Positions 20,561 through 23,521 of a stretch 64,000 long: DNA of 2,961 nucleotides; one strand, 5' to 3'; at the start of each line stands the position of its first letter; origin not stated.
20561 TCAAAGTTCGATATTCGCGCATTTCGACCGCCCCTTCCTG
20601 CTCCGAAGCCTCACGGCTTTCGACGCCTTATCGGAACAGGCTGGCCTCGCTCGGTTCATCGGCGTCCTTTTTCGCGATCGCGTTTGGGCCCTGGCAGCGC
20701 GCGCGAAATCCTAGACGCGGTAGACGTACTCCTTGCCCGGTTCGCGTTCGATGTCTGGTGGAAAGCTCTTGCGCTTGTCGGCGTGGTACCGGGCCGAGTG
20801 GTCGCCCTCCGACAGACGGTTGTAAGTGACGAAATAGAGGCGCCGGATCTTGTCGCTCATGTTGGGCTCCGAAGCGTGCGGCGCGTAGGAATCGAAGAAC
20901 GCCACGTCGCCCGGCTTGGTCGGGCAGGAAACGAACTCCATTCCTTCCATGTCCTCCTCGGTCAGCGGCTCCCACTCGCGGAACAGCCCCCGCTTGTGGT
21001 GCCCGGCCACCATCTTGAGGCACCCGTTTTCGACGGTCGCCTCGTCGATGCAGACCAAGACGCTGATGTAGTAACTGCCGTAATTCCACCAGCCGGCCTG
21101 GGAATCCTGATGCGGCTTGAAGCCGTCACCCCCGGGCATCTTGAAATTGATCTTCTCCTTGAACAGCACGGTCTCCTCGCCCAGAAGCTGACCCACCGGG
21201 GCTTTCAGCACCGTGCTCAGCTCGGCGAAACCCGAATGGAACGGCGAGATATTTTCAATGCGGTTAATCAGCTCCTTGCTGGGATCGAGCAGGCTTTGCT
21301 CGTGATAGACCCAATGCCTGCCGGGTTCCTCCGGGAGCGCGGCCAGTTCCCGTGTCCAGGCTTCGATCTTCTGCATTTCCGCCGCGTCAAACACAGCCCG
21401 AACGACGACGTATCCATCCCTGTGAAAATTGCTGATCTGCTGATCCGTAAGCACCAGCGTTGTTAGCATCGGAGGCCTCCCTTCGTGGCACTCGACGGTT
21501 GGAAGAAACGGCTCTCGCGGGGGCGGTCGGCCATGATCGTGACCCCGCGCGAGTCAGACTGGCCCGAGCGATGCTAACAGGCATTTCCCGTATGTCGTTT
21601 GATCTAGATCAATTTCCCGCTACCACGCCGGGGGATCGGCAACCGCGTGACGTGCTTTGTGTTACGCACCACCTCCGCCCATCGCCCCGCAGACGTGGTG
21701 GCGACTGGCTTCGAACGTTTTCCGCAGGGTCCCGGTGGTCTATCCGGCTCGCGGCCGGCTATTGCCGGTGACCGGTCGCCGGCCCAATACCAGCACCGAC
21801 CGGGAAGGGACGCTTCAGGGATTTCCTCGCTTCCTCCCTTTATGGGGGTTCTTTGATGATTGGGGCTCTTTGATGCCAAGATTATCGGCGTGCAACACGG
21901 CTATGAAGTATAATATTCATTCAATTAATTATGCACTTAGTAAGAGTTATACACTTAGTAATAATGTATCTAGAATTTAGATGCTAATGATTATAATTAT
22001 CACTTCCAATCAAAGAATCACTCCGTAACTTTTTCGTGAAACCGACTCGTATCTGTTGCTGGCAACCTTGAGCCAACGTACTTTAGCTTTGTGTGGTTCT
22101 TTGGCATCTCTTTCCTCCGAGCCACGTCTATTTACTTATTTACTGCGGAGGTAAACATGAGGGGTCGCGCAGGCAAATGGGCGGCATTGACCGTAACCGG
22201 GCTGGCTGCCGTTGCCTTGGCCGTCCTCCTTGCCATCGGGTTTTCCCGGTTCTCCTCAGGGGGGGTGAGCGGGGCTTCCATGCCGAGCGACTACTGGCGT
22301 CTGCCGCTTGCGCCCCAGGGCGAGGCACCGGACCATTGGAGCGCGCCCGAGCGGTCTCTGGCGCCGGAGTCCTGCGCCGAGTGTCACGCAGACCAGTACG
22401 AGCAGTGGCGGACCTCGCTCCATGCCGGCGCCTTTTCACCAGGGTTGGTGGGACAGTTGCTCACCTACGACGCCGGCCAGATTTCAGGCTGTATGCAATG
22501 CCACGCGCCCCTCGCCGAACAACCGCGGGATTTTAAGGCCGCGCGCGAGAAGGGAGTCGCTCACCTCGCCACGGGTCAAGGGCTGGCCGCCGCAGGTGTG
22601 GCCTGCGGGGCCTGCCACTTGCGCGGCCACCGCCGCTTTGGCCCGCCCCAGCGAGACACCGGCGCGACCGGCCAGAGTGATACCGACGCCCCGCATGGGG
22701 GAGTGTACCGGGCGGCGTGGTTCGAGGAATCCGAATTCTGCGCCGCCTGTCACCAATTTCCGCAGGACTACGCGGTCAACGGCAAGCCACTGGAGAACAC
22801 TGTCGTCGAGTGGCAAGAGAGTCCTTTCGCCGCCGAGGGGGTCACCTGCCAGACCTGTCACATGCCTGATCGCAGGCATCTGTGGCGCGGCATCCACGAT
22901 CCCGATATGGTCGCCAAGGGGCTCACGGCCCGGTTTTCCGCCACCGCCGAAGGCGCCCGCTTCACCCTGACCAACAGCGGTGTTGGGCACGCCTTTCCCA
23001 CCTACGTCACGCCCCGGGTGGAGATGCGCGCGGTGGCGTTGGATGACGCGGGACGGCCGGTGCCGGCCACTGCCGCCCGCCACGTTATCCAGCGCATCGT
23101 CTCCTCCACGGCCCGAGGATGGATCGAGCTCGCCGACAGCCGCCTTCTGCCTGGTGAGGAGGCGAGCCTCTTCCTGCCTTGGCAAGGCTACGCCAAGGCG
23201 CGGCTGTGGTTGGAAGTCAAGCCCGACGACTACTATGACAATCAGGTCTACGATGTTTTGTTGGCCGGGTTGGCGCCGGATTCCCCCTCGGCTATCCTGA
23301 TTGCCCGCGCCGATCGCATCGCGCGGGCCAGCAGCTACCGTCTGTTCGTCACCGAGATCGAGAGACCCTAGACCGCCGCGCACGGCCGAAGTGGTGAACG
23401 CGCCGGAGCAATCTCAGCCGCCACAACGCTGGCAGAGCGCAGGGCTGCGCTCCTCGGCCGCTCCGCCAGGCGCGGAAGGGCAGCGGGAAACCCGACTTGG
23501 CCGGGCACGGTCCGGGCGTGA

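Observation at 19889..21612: Two lower-GC Fe(II)-dioxygenase genes abutting the anaerobic UQ operon, headed by a perfectly palindromic FNR box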

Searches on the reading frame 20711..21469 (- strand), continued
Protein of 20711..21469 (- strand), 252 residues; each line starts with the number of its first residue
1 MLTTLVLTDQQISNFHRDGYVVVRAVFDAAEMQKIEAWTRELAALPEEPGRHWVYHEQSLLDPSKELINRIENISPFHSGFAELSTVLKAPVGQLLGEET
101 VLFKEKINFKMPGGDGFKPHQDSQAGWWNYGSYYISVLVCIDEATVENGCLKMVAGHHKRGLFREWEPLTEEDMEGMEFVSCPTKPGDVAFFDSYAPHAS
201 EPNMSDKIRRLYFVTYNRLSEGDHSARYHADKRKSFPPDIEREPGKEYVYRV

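Call 23: find_encoding_contigs(protein=P0127, flank=10000, max_places=2)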
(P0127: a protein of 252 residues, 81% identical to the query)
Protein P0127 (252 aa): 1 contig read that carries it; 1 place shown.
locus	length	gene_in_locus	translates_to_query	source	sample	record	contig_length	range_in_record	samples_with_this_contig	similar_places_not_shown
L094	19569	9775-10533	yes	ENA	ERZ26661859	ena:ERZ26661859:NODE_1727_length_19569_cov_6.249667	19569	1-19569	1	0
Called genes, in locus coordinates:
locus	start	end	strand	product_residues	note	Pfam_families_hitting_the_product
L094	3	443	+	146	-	?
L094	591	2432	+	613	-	PF00582:Usp, PF08369:PCP_red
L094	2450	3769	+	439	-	PF04055:Radical_SAM, PF13186:SPASM (weak), PF08369:PCP_red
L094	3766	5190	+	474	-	PF00890:FAD_binding_2 (weak), PF01266:DAO, PF01593:Amino_oxidase, PF01946:Thi4 (weak), PF12831:FAD_oxidored, PF13450:NAD_binding_8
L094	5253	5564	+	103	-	PF02627:CMD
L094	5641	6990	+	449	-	PF04055:Radical_SAM, PF06969:HemN_C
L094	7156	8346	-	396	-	PF14522:Cytochrome_C7 (faint), PF22113:Mtrc-MtrF_II-IV_dom (faint)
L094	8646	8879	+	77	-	-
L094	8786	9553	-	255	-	PF04055:Radical_SAM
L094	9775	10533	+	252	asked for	PF05721:PhyH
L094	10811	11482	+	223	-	PF02036:SCP2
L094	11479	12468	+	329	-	PF01136:Peptidase_U32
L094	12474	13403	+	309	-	PF01136:Peptidase_U32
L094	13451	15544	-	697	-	PF04879:Molybdop_Fe4S4 (weak), PF00384:Molybdopterin, PF01568:Molydop_binding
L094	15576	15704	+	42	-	-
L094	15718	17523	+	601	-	PF00664:ABC_membrane, PF00005:ABC_tran, PF02463:SMC_N (weak)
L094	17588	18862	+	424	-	PF04413:Glycos_transf_N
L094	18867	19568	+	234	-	?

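Call 28: search_solved_structures(query=window:20711-21469:-, max_evalue=0.001, show_alignments=2)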
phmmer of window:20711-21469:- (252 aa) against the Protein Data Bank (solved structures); distinct sequences matched with E-value up to 0.001: 13.
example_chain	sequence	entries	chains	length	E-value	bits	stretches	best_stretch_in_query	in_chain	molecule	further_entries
2opw_A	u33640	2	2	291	3.6e-09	39.7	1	60-213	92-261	PHYHD1 protein | Phytanoyl-CoA dioxygenase domain-containing protein 1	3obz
4xab_A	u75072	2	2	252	5.5e-09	39.1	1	120-216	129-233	EvdO2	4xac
7e01_A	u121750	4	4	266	4.2e-08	36.2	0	183-220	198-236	Phytanoyl-CoA dioxygenase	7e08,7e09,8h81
7dzz_A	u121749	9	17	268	4.3e-08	36.2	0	183-220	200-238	Phytanoyl-CoA dioxygenase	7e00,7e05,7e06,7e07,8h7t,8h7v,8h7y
4mhr_A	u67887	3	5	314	7.9e-08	35.3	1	8-162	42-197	Ectoine hydroxylase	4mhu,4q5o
5nch_A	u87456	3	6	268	3.5e-07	33.2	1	6-221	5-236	Leucine hydroxylase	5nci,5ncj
7dt0_A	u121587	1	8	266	5.7e-07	32.5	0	183-220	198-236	Phytanoyl-CoA dioxygenase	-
6ec3_A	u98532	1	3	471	3.4e-06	30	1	11-215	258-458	Methyltransferase domain-containing protein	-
5ep9_A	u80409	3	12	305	8.9e-06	28.6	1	12-210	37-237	SnoN,Epimerase SnoN | SnoN,SnoN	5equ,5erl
9c9n_A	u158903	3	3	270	9.2e-05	25.3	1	5-236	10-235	Fe/2-OG dependent dioxygenase MysH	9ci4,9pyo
9pze_A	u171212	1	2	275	9.4e-05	25.2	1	6-236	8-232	Fe/2-OG dependent dioxygenase MysH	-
4xaa_A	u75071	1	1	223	0.00055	22.7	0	136-216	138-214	Putative oxygenase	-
5epa_A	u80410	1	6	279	0.00095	21.9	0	128-217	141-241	SnoK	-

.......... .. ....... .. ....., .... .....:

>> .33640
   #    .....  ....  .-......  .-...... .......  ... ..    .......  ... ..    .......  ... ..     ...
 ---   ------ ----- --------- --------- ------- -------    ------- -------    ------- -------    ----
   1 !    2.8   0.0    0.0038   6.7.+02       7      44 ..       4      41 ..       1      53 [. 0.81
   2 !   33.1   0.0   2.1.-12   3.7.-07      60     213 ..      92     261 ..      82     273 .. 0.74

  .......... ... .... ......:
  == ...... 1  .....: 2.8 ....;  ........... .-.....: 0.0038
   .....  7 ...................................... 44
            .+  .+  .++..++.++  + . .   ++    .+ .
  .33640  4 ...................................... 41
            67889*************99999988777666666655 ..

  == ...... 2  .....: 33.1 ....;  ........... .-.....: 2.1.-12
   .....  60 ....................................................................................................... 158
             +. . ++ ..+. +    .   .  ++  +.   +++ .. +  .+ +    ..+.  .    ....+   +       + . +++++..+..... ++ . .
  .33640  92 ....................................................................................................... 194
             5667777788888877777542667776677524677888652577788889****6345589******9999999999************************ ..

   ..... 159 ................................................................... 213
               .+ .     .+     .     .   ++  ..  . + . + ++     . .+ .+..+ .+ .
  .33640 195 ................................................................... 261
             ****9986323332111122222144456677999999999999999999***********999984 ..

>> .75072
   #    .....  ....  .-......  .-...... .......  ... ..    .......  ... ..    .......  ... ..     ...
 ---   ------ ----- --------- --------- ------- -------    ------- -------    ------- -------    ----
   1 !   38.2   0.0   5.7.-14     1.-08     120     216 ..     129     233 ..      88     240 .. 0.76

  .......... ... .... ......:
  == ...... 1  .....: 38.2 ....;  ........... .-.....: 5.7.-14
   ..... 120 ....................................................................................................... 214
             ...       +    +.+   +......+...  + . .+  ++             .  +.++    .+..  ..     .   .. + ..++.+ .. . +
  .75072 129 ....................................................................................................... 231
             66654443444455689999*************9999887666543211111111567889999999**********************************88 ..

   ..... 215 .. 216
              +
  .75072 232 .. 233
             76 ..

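Call 65: list_cluster_members(proteins=[window:20711-21469:-, window:19889-20545:-, window:18025-19014:-, window:26073-27266:+, window:17081-17986:-])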
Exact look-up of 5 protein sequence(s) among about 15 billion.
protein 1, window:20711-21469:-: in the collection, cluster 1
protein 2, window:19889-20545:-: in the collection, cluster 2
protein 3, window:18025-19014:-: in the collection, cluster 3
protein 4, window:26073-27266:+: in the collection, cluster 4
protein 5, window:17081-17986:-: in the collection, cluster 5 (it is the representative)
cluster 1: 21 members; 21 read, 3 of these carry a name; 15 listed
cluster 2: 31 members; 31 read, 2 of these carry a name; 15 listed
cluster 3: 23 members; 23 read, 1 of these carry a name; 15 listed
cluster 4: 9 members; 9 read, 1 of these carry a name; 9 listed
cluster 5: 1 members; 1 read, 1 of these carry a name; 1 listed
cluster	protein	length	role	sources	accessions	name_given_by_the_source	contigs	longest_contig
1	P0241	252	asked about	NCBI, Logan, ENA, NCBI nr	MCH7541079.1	MAG: phytanoyl-CoA dioxygenase family protein [Proteobacteria bacterium] | phytanoyl-CoA dioxygenase family protein [Pseudomonadota bacterium]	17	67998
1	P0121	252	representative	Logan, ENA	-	-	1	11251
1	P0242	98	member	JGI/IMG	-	hypothetical protein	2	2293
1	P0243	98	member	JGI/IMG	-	hypothetical protein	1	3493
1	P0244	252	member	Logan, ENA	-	-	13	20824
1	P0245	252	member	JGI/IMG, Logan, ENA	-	-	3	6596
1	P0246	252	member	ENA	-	-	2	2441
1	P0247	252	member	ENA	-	-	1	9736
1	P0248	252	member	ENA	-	-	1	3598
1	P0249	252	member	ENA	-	-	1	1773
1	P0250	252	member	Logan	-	-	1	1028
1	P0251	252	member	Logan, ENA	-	-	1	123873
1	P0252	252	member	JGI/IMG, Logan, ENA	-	-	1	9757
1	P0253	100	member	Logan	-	-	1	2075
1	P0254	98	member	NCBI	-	-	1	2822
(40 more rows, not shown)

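Call 71: predict_structure(alignment_id=A2)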
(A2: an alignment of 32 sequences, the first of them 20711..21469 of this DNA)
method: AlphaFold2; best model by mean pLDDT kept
length: 252 residues; sequences in the alignment: 32
mean_pLDDT: 90.1   pTM: 0.89
mean pLDDT of the five models: 90.1, 82.6, 81.0, 80.2, 58.7
residues with pLDDT >= 90: 167; 70-90: 70; 50-70: 14; < 50: 1
segments of 3 or more residues with pLDDT < 50: none
pLDDT, mean of each block of 10 residues (from residue 1): 95 94 97 97 92 87 86 95 97 97 94 83 76 94 92 81 72 90 97 91 87 96 93 91 86 51
secondary structure, 60 per line:
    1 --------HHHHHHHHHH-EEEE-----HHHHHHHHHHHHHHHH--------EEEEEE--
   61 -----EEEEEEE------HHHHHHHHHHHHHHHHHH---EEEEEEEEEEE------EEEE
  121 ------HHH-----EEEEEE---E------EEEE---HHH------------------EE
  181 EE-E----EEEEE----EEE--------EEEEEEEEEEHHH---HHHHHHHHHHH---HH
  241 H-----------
elements in order: H9-18 E20-23 H29-44 E53-58 E66-72 H79-96 E100-110 E117-120 E135-140 E151-154 E179-182 E189-193 E198-200 E209-218 H225-235

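Call 74: fold_search(model_id=the predicted structure, library=pdb)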
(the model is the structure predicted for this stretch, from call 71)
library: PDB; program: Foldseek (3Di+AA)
matches with E <= 10: 1720; with E <= 0.001: 602
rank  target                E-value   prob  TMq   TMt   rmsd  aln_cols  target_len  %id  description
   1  7dt0_G                6.5e-17  1.00  0.73  0.75   3.2       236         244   25  Proline hydroxylase H11-N101I mutant (released 2022-01-12)
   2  5ncj_B                1.1e-16  1.00  0.73  0.70   5.7       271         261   24  GriE in complex with manganese, succinate and (2S,4R)-5-hydroxyleucine (released 2017-10-04)
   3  7dt0_C                1.2e-16  1.00  0.72  0.75   3.2       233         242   26  Proline hydroxylase H11-N101I mutant (released 2022-01-12)
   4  7dt0_H                2.5e-16  1.00  0.72  0.75   3.7       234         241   26  Proline hydroxylase H11-N101I mutant (released 2022-01-12)
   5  7dt0_F                2.6e-16  1.00  0.73  0.75   3.3       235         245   26  Proline hydroxylase H11-N101I mutant (released 2022-01-12)
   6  7e06_A                2.8e-16  1.00  0.74  0.74   3.3       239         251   26  Trans-3/4-proline-hydroxylase H11 with AKG (released 2022-02-02)
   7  5nch_A                3.0e-16  1.00  0.72  0.74   5.4       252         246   25  GriE apo form (released 2017-10-04)
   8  7dt0_E                3.3e-16  1.00  0.74  0.75   3.3       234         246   24  Proline hydroxylase H11-N101I mutant (released 2022-01-12)
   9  7dt0_B                4.5e-16  1.00  0.73  0.75   3.3       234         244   25  Proline hydroxylase H11-N101I mutant (released 2022-01-12)
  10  7dt0_D                4.5e-16  1.00  0.72  0.74   3.3       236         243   24  Proline hydroxylase H11-N101I mutant (released 2022-01-12)
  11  7e01                  4.8e-16  1.00  0.74  0.71   3.4       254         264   24  Trans-3/4-proline-hydroxylase H11 in the sixth reaction state (released 2022-02-02)
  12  5nci_B                6.1e-16  1.00  0.73  0.70   5.4       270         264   23  GriE in complex with cobalt, alpha-ketoglutarate and l-leucine (released 2017-10-04)
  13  7e07_A                7.8e-16  1.00  0.73  0.69   3.6       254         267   23  Trans-3/4-proline-hydroxylase H11 with AKG and L-proline (released 2022-02-02)
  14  8h81                  7.8e-16  1.00  0.73  0.70   3.6       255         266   25  Trans-3/4-proline-hydroxylase H11 with 4-Hydroxyl-proline (released 2023-04-19)
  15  5nci_A                8.8e-16  1.00  0.73  0.70   5.6       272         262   23  GriE in complex with cobalt, alpha-ketoglutarate and l-leucine (released 2017-10-04)
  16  7dzz_A                9.3e-16  1.00  0.70  0.67   4.0       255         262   23  Trans-3/4-proline-hydroxylase H11-stateV (released 2022-02-02)
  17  8h7y_B                1.1e-15  1.00  0.73  0.69   3.8       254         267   25  Trans-3/4-proline-hydroxylase H11 with AKG and L-proline (released 2023-04-19)
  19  7dt0_A                1.3e-15  1.00  0.71  0.70   3.3       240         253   24  Proline hydroxylase H11-N101I mutant (released 2022-01-12)
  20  8h85                  1.3e-15  1.00  0.72  0.70   3.5       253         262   23  Trans-3/4-proline-hydroxylase H11 with 3-hydroxyl-proline (released 2023-04-19)
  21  7e06_B                1.4e-15  1.00  0.71  0.69   3.7       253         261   24  Trans-3/4-proline-hydroxylase H11 with AKG (released 2022-02-02)
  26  8h7v_B                2.3e-15  1.00  0.70  0.70   3.9       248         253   24  Trans-3/4-proline-hydroxylase H11 with AKG (released 2023-04-19)
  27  8h7t_A                2.3e-15  1.00  0.71  0.68   3.7       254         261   24  Trans-3/4-proline-hydroxylase H11 apo structure (released 2023-04-19)
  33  7e05_A                3.5e-15  1.00  0.71  0.68   3.8       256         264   23  Trans-3/4-proline-hydroxylase H11 apo structure (released 2022-02-02)
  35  7e08                  4.2e-15  1.00  0.72  0.69   4.2       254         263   24  Trans-3/4-proline-hydroxylase H11 with 4-Hydroxyl-proline (released 2022-02-02)
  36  7dzz_B                4.5e-15  1.00  0.71  0.67   3.8       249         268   24  Trans-3/4-proline-hydroxylase H11-stateV (released 2022-02-02)
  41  7e09                  1.1e-14  1.00  0.72  0.70   3.8       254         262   23  Trans-3/4-proline-hydroxylase H11 with 3-hydroxyl-proline (released 2022-02-02)
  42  7e00_A                1.4e-14  1.00  0.71  0.69   3.7       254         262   23  Trans-proline-hydroxylase H11 with Succinic and L-proline in the fourth reaction state. (released 2022-02-02)
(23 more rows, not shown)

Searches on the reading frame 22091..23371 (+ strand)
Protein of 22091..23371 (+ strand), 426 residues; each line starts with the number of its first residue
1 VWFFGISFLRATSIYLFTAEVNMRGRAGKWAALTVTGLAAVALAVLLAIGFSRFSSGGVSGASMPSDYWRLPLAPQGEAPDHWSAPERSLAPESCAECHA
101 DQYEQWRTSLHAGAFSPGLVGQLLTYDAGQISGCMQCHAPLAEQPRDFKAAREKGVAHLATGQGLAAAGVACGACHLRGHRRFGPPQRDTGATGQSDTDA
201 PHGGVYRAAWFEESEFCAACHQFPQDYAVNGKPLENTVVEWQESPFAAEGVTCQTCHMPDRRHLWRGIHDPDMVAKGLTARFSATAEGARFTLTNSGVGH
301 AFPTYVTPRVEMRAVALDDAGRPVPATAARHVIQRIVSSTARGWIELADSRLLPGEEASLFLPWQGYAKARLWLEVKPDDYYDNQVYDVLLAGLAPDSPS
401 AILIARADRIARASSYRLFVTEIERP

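Call 4: search_protein_families(library=pfam, proteins=[window:22091-23371:+], max_evalue=0.01)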
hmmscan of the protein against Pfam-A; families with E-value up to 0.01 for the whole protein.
window:22091-23371:+ (426 aa): 6 families
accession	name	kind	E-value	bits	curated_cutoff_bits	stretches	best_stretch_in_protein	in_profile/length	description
PF22113.1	Mtrc-MtrF_II-IV_dom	-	1.2e-07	31.8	30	1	129-223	79-165/176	Outer membrane cytochrome MtrC/MtrF-like, domains II/IV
PF13435.11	Cytochrome_C554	-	2.1e-07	32.2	20.8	1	94-176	1-83/84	Cytochrome c554 and c-prime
PF14537.11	Cytochrom_c3_2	-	2.9e-06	28.1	25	0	94-180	8-67/79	Cytochrome c3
PF14522.11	Cytochrome_C7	-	3.2e-06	27.3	24.8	0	216-258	15-49/67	Cytochrome c7 and related cytochrome c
PF00130.28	C1_1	-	0.00013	22.2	26.5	0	207-258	4-36/53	Phorbol esters/diacylglycerol binding domain (C1 domain)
PF09699.15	Paired_CXXCH_1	-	0.0091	16.1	20.6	0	133-142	7-17/41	Doubled CXXCH motif (Paired_CXXCH_1)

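Call 5: search_protein_families(library=ncbifam, proteins=[window:22091-23371:+], max_evalue=0.01)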
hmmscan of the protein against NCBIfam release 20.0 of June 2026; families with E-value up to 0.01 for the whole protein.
window:22091-23371:+ (426 aa): 5 families
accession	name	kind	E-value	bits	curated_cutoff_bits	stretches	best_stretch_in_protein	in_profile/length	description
NF040886.1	cyt_C_like_Sec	equivalog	1.3e-16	60.2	250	2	129-324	102-311/423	multiheme c-type cytochrome (seleno)protein ExtKL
NF041198.1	UshA_like_PCGU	equivalog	2.2e-11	43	275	1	92-182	408-485/519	UshA-like (seleno)protein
NF041028.1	decahem_GSU2203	exception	3.3e-05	23.3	325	1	92-222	36-156/317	GSU2203 family decaheme c-type cytochrome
TIGR03153.1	cytochr_NrfH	equivalog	4.1e-05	23.7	134.2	0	90-159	26-79/138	cytochrome c nitrite reductase small subunit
TIGR03508.1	decahem_SO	subfamily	0.0014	18.2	192.2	0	211-267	31-87/258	DmsE family decaheme c-type cytochrome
